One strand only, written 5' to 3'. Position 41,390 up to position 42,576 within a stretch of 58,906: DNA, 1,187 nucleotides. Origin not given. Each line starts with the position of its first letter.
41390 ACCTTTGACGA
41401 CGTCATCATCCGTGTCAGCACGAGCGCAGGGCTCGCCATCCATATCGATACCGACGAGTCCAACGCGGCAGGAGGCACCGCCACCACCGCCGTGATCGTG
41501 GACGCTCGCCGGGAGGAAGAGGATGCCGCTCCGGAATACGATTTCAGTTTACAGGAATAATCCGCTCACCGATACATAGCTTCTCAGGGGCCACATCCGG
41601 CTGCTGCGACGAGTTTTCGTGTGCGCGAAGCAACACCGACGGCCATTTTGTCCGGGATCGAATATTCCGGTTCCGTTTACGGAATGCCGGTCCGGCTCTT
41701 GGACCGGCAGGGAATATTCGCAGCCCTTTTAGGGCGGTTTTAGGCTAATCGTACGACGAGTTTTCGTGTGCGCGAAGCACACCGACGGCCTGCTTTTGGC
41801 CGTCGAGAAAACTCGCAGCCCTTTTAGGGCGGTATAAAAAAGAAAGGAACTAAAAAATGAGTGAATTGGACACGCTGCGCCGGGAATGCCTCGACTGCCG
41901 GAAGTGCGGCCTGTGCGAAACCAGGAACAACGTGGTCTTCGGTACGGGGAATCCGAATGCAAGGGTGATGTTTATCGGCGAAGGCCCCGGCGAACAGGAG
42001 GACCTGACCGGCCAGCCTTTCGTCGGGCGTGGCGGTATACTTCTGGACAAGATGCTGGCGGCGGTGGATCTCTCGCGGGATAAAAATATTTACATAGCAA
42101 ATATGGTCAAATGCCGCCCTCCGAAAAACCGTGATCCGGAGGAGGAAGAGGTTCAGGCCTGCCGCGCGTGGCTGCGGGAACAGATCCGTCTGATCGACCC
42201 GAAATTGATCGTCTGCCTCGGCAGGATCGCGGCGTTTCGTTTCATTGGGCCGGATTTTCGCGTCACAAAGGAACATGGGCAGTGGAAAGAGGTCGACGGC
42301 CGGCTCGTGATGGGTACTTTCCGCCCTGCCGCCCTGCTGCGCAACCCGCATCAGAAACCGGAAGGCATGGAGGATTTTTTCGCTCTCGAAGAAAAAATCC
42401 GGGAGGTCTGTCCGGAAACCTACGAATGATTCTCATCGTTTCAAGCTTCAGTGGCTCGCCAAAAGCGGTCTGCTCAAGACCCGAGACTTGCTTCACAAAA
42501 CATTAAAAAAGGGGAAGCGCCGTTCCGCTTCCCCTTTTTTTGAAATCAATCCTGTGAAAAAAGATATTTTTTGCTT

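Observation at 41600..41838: Second locus of the same Y-element family: truncated, nested and intact copies just upstream of the udg RBS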

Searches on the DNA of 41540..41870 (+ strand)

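Call 10: search_rna_families(source=window, start=41540, end=41870, threshold=evalue, max_evalue=10, show_alignments=3)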
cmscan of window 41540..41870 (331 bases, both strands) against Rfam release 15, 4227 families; matches with E-value up to 10: 3.
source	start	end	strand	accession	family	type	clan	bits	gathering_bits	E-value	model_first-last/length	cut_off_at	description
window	41567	41641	+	RF02283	TtnuCD6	Gene; snRNA; snoRNA; CD-box;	-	14.8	50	7.1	1-72/72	no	Tetrahymena snoRNA TtnuCD6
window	41713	41834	+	RF02613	BSR0739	Gene; sRNA;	-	11.8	191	5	1-160/160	no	Brucella sRNA 0739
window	41688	41862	-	RF00623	P1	Gene;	-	11.5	100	5.2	1-180/180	no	Pseudomonas sRNA P1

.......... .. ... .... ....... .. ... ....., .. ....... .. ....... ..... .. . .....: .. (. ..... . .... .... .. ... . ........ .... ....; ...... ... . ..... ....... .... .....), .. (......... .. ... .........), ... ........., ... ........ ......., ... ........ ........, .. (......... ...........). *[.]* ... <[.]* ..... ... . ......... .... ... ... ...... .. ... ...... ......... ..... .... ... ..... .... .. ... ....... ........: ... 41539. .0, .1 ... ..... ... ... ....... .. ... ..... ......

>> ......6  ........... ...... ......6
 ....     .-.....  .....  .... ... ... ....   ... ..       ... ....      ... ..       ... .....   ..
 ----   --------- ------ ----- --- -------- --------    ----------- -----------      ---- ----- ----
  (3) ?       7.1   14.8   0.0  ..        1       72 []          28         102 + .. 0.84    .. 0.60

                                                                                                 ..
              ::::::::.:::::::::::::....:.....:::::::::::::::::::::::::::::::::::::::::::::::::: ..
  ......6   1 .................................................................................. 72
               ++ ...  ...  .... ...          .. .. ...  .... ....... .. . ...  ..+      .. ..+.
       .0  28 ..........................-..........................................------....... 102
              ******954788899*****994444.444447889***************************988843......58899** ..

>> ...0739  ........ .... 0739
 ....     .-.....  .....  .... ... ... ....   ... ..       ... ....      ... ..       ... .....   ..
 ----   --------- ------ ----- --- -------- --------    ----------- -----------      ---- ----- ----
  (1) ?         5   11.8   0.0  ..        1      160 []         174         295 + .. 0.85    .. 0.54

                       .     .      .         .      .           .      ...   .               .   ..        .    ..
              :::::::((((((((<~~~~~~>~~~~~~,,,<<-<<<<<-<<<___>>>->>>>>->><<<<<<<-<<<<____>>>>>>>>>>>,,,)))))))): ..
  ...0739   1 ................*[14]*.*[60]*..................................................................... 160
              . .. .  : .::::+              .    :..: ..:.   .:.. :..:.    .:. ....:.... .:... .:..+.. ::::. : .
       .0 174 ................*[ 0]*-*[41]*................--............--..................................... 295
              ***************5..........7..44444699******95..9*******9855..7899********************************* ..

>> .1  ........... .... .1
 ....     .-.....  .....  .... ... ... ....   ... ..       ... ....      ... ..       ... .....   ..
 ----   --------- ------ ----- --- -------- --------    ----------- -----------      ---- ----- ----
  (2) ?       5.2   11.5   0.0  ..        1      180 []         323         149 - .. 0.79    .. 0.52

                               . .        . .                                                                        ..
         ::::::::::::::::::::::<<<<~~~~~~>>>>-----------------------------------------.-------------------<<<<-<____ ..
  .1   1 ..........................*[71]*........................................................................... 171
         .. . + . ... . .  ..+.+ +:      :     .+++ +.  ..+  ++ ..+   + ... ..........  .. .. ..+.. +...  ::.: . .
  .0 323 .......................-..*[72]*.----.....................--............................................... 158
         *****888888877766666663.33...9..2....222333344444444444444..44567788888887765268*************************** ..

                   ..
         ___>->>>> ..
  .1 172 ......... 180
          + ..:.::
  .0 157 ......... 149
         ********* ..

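Call 61: search_dna_similar(query=window:41600-41845:+, collection=plasmids, mode=distant, max_evalue=0.01)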
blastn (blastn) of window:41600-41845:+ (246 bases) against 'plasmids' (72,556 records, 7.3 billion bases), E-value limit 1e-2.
No match.

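Call 62: search_dna_similar(query=window:41600-41845:+, collection=phages, mode=distant, max_evalue=0.01)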
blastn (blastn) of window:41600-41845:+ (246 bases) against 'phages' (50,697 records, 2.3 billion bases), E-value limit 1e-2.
No match.

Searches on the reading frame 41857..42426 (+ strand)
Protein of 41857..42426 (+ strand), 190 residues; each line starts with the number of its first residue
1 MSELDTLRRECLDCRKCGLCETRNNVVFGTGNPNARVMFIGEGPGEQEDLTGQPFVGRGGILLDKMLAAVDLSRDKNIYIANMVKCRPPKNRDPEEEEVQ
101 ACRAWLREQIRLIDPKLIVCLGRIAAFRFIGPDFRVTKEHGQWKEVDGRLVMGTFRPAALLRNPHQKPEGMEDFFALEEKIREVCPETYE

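Call 14: find_encoding_contigs(protein=window:41857-42426:+, flank=10000, max_places=10)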
Protein window:41857-42426:+ (190 aa): 7 contigs read that carry it; 5 places shown.
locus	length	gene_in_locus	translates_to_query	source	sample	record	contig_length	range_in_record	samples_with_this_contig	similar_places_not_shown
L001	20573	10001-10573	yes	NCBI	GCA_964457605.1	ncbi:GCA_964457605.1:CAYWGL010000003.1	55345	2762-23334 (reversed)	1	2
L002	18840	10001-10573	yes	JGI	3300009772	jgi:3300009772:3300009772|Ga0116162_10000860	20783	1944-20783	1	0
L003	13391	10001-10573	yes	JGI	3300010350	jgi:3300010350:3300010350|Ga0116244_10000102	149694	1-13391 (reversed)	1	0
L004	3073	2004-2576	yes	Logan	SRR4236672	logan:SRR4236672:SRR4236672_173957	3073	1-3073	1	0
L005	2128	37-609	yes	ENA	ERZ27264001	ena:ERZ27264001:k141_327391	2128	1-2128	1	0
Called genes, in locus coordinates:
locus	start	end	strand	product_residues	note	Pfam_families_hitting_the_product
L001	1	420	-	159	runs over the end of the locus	PF02870:Methyltransf_1N, PF01035:DNA_binding_1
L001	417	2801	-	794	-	PF00488:MutS_V, PF20297:MSSS, PF01713:Smr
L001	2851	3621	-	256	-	PF11967:RecO_N, PF02565:RecO_C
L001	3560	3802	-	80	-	-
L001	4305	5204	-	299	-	PF00009:GTP_EFTU, PF00071:Ras (faint), PF00350:Dynamin_N (faint), PF01926:MMR_HSR1, PF02421:FeoB_N, PF03193:RsgA_GTPase (faint), PF07650:KH_2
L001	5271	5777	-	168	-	PF02130:YbeY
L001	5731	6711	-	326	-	PF01695:IstB_IS21 (weak), PF02562:PhoH, PF13245:AAA_19 (weak), PF13604:AAA_30 (weak)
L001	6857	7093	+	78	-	-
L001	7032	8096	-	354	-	PF01063:Aminotran_4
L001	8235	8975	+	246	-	PF01520:Amidase_3, PF06347:SH3_4 (weak), PF08239:SH3_3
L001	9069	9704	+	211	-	PF06130:PTAC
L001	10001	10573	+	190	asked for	PF03167:UDG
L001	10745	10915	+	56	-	-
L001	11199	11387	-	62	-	-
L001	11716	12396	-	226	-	-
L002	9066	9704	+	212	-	PF06130:PTAC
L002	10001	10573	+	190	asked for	PF03167:UDG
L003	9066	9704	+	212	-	PF06130:PTAC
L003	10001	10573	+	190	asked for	PF03167:UDG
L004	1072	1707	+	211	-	PF06130:PTAC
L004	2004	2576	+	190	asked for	PF03167:UDG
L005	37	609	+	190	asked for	PF03167:UDG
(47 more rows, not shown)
